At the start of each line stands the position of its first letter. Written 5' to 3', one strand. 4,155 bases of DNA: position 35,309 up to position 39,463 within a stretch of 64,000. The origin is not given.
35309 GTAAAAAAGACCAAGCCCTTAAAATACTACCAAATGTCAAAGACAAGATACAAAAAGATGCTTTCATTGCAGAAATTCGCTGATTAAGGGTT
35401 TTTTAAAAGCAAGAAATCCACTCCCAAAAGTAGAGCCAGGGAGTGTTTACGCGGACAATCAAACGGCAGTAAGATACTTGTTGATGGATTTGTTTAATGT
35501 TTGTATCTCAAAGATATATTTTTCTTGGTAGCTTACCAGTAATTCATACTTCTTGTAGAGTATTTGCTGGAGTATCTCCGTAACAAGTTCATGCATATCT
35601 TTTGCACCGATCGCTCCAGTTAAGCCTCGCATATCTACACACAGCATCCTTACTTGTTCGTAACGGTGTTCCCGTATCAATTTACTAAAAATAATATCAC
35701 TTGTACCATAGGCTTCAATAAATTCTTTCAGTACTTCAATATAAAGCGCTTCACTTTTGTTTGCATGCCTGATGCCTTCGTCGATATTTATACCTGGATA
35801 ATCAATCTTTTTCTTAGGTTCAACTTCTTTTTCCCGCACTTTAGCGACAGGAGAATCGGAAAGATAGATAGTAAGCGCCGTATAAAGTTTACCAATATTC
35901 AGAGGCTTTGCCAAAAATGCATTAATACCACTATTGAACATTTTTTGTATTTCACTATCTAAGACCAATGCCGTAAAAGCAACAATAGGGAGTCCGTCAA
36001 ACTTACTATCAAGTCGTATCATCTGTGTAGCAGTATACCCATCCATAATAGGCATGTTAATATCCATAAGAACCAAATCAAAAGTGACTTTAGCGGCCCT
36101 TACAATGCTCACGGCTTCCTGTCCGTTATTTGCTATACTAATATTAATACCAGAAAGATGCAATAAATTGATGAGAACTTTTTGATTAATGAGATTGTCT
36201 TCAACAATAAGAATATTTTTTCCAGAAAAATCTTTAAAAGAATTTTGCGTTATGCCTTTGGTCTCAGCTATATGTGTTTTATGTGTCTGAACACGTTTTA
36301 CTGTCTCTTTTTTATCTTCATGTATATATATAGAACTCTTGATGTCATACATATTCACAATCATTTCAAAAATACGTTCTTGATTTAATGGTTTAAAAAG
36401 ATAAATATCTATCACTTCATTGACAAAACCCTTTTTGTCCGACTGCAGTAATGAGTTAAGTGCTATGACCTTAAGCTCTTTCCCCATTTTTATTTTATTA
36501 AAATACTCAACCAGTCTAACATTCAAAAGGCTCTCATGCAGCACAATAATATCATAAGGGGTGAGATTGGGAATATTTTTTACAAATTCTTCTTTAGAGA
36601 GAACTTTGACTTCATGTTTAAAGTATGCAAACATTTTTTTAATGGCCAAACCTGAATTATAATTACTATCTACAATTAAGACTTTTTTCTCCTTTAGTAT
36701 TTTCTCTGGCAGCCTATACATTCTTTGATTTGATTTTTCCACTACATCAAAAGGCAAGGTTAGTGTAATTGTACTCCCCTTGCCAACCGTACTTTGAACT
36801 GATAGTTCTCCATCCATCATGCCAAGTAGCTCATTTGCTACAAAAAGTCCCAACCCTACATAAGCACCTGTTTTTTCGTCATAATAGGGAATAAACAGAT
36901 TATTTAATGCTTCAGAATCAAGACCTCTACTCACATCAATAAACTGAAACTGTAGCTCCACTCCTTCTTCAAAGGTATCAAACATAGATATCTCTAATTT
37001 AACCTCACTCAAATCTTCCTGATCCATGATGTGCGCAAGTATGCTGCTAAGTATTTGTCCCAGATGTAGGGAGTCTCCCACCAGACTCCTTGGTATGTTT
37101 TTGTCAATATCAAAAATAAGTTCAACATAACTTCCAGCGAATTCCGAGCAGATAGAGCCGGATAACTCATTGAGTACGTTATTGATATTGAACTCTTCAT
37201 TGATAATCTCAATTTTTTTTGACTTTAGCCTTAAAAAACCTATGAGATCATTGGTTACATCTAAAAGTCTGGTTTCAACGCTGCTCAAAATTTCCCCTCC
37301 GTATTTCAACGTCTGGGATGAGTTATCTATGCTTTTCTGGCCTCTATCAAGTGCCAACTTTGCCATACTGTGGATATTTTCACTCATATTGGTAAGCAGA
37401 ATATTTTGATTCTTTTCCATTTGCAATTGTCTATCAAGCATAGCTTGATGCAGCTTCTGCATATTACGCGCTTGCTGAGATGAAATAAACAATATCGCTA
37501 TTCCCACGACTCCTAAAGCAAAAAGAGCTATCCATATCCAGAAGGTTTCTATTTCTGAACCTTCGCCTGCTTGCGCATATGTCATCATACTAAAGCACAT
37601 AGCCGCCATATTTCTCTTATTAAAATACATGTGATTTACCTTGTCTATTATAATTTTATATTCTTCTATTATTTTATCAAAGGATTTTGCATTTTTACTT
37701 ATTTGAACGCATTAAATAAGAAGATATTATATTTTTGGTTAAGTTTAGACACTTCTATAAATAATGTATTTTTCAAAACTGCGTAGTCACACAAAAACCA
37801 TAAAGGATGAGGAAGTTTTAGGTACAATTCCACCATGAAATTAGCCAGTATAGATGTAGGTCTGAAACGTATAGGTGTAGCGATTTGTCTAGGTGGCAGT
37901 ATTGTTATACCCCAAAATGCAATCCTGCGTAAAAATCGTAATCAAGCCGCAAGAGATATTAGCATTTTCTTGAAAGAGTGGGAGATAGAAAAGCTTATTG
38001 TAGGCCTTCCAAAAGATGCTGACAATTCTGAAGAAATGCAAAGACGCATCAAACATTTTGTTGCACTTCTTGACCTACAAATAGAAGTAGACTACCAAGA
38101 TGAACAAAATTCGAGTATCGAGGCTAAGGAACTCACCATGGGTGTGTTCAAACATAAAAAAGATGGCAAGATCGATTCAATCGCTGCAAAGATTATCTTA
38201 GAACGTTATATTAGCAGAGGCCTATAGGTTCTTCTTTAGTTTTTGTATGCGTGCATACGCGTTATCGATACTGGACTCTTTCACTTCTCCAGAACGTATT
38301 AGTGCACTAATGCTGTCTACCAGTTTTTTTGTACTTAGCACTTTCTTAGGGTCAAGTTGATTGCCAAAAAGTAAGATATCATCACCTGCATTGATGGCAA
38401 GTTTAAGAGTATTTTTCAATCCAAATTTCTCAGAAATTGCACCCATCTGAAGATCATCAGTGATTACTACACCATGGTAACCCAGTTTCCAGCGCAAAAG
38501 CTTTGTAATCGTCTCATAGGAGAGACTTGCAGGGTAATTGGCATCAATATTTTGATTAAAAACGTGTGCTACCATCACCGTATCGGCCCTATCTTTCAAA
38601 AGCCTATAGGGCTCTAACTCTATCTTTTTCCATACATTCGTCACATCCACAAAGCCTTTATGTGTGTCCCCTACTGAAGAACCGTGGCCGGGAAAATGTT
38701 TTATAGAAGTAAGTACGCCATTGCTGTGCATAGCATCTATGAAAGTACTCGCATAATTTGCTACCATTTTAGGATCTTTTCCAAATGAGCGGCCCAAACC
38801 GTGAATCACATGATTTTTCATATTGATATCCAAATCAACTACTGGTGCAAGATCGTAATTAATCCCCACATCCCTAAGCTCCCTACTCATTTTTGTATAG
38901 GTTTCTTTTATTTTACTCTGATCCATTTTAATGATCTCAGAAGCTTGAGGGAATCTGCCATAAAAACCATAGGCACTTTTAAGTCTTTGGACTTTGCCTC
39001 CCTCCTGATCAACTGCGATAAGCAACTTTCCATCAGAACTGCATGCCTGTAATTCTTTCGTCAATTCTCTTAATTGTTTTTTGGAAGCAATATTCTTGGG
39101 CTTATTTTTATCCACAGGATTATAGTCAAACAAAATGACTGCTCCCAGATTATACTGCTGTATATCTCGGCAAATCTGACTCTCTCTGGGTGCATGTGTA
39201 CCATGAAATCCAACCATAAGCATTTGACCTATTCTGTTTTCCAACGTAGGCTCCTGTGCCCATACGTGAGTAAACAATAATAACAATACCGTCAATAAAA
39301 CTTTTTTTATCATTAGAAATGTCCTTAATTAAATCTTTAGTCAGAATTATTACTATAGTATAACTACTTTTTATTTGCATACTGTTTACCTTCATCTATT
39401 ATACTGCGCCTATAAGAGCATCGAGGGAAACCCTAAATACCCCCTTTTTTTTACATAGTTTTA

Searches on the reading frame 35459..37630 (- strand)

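Call 51: search_protein_families(library=pfam, proteins=[window:35459-37630:-])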
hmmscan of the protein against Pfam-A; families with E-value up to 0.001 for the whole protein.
window:35459-37630:- (723 aa): 2 families
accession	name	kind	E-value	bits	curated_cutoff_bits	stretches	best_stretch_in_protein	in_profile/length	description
PF00072.30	Response_reg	-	2e-25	89.5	30.2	1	473-586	1-110/111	Response regulator receiver domain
PF02518.31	HATPase_c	-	2.2e-13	51.1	26.4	1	185-295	1-110/111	Histidine kinase-, DNA gyrase B-, and HSP90-like ATPase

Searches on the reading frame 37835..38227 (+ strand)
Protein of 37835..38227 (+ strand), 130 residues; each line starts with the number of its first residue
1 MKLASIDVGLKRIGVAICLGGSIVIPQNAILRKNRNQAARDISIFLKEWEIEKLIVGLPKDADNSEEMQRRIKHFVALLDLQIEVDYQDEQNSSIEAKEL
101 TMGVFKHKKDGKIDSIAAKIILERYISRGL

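Call 51: search_protein_families(library=pfam, proteins=[window:37835-38227:+])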
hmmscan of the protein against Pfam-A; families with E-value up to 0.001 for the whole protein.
window:37835-38227:+ (130 aa): 1 family
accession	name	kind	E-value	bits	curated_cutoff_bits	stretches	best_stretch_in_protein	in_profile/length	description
PF03652.20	RuvX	-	6.3e-29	101.5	29.2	1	1-127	1-133/134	Holliday junction resolvase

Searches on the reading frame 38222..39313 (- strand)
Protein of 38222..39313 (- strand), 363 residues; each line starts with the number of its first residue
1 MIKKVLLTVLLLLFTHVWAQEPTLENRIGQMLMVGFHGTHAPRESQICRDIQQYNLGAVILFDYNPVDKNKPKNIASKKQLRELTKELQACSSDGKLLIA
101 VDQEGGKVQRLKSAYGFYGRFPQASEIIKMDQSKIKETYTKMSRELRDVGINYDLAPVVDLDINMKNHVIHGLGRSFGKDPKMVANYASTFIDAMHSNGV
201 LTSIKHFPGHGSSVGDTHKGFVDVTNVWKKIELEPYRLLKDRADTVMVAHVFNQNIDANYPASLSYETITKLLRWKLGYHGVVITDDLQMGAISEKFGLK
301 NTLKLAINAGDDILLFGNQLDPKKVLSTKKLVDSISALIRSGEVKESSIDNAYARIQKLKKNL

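Call 10: find_encoding_contigs(protein=window:38222-39313:-, flank=3000, max_places=10)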
Protein window:38222-39313:- (363 aa): no gene with exactly this product is on record in the collection.

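Call 11: find_related_loci(query=window:38222-39313:-, collection=genome_contigs, flank=10000)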
Query window:38222-39313:- (363 aa) in genome_contigs; peptide patterns used: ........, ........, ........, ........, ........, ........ (x = any residue, [..] = any of these).
165 stretches matched a pattern; 111 encode a relative of the query (tblastn E <= 1e-3); the best 80 are kept; 80 distinct loci.
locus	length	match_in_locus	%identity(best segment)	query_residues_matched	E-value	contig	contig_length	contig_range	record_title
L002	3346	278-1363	85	1-363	0e+0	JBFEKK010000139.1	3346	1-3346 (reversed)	MAG: Sulfurovum sp. isolate Mix_mud02.2020.12.16 k141_1449131_length_3346_cov_122.0000, whole genome shotgun sequence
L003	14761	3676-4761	84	1-363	0e+0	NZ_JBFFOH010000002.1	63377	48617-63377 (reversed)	MAG: Sulfurovum sp. isolate Mix_mud18.2022.04.97 k141_688513_length_63377_cov_23.8064, whole genome shotgun sequence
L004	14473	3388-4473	84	1-363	0e+0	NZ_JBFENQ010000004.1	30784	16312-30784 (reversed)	MAG: Sulfurovum sp. isolate Mix_mud03.2021.01.9 k141_174863_length_30784_cov_84.9444, whole genome shotgun sequence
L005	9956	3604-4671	86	1-357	0e+0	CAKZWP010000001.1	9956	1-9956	MAG: uncultured Sulfurovum sp. isolate N2_Bin_METABAT__125_1 genome assembly, contig: c_000002457252, whole genome shotg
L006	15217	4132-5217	84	1-363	0e+0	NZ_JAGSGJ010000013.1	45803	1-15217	MAG: Sulfurovum sp. isolate GYT0_bin.8 k141_1537977_length_45803_cov_16.7324, whole genome shotgun sequence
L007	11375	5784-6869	83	1-363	0e+0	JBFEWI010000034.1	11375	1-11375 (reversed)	MAG: Sulfurovum sp. isolate Mix_mud08.2021.06.58 k141_422437_length_11375_cov_66.6558, whole genome shotgun sequence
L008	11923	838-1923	83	1-363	0e+0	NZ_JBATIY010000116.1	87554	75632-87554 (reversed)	MAG: Sulfurovum sp. isolate MFD10247_ilm_asm_bin6 k127_165253, whole genome shotgun sequence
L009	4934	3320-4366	85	15-363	0e+0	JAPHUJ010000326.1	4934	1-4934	MAG: Sulfurovum sp. isolate S2D-Bin_1_1 c_000000116132, whole genome shotgun sequence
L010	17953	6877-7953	81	1-357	0e+0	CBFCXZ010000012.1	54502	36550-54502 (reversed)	MAG TPA_asm: uncultured bacterium isolate SRR26215683_binner12_Refined_56 genome assembly, contig: ERZ25073488.113, whol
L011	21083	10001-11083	80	1-363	0e+0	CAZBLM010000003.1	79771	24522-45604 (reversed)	MAG TPA_asm: uncultured Sulfurovum sp. isolate SRP200020_co3_354 genome assembly, contig: NODE_357_length_79771_cov_6.06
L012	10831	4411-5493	79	1-363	0e+0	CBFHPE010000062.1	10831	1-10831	MAG: Sulfurovum sp. isolate Co_bin_127_indper genome assembly, contig: Co_bin_127_indper_c62, whole genome shotgun seque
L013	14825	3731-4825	79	1-363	0e+0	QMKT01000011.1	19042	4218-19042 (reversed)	MAG: Epsilonproteobacteria bacterium isolate B14_G4 B14_Guay4_scaffold_01830, whole genome shotgun sequence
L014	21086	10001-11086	79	1-363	0e+0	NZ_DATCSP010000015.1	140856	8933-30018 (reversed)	MAG: Sulfurovum sp. isolate SMAG_U7308 k141_56972, whole genome shotgun sequence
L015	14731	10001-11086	80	1-363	0e+0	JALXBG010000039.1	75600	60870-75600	MAG: Sulfurovum sp. isolate T2_metabat2_scaf2bin.082 T2_NODE_157_length_75600_cov_16.294185, whole genome shotgun sequen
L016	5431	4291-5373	78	1-363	0e+0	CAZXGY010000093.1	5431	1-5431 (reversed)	MAG TPA_asm: uncultured Sulfurovum sp. isolate binchicken_co67_170 genome assembly, contig: NODE_18219_length_5431_cov_9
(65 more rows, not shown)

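Call 51: search_protein_families(library=pfam, proteins=[window:38222-39313:-])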
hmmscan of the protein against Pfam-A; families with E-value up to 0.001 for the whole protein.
window:38222-39313:- (363 aa): 1 family
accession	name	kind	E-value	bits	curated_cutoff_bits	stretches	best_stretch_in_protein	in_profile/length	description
PF00933.27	Glyco_hydro_3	-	1.1e-63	216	27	1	23-359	1-316/316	Glycosyl hydrolase family 3 N terminal domain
